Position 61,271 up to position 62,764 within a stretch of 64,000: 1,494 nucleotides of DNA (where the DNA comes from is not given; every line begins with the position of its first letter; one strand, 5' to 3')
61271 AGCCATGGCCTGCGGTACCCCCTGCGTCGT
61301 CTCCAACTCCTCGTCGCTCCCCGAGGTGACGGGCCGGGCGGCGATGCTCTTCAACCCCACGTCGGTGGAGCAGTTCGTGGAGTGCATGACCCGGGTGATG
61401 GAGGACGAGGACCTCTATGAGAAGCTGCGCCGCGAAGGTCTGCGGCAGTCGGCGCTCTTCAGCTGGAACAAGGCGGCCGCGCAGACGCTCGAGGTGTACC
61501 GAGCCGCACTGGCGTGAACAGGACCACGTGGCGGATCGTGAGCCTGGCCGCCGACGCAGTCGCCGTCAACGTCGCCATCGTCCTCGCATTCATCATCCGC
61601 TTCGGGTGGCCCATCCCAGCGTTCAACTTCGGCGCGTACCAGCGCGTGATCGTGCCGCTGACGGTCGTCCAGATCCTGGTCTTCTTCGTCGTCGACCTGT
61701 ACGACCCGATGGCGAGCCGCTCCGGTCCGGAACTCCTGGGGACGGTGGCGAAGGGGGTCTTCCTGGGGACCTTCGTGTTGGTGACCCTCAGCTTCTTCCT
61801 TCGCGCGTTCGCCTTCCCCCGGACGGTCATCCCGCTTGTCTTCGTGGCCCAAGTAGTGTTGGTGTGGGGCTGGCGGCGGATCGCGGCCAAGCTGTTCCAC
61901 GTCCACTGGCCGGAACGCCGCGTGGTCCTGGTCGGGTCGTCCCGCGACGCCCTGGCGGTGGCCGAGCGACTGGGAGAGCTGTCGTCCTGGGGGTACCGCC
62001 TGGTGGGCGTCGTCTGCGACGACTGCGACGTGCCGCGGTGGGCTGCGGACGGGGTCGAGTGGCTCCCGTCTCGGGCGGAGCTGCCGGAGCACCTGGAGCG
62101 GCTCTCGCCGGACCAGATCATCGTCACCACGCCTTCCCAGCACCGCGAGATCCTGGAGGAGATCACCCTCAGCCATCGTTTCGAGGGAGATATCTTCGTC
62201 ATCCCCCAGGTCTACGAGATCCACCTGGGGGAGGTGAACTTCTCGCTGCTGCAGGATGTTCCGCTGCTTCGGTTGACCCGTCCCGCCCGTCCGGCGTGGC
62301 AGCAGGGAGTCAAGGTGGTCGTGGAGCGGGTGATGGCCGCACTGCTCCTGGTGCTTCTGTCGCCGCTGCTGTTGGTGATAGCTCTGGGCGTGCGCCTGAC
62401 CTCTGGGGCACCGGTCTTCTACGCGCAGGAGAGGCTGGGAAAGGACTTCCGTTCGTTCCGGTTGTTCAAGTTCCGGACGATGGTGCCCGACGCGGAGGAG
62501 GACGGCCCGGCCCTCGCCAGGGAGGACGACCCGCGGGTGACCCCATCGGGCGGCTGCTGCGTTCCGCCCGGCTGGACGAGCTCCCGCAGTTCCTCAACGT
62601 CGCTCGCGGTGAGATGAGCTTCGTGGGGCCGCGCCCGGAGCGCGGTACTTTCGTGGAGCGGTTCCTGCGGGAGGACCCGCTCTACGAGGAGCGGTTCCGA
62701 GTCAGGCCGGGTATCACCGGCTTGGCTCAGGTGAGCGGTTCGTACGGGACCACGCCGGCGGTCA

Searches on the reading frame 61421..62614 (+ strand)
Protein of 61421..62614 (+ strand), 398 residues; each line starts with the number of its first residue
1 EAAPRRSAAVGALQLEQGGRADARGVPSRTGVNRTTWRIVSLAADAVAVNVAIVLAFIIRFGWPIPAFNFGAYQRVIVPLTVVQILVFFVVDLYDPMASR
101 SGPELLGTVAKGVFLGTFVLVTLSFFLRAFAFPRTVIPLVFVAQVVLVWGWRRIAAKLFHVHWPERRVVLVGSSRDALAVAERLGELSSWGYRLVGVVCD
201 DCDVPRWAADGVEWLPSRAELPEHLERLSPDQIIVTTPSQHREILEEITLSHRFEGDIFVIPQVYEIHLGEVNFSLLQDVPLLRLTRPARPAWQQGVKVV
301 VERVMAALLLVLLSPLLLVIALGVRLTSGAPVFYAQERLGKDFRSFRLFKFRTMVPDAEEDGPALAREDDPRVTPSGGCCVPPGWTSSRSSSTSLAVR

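Call 8: search_protein_families(library=pfam, proteins=[window:61421-62614:+], max_evalue=0.001)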
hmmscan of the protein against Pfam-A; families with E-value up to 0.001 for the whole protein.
window:61421-62614:+ (398 aa): 2 families
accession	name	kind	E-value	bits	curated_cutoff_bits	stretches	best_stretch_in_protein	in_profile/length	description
PF02397.22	Bac_transf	-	4.3e-21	75.7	27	1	298-377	1-80/179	Bacterial sugar transferase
PF13727.12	CoA_binding_3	-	7.6e-09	36.2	25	1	92-248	4-160/175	CoA-binding domain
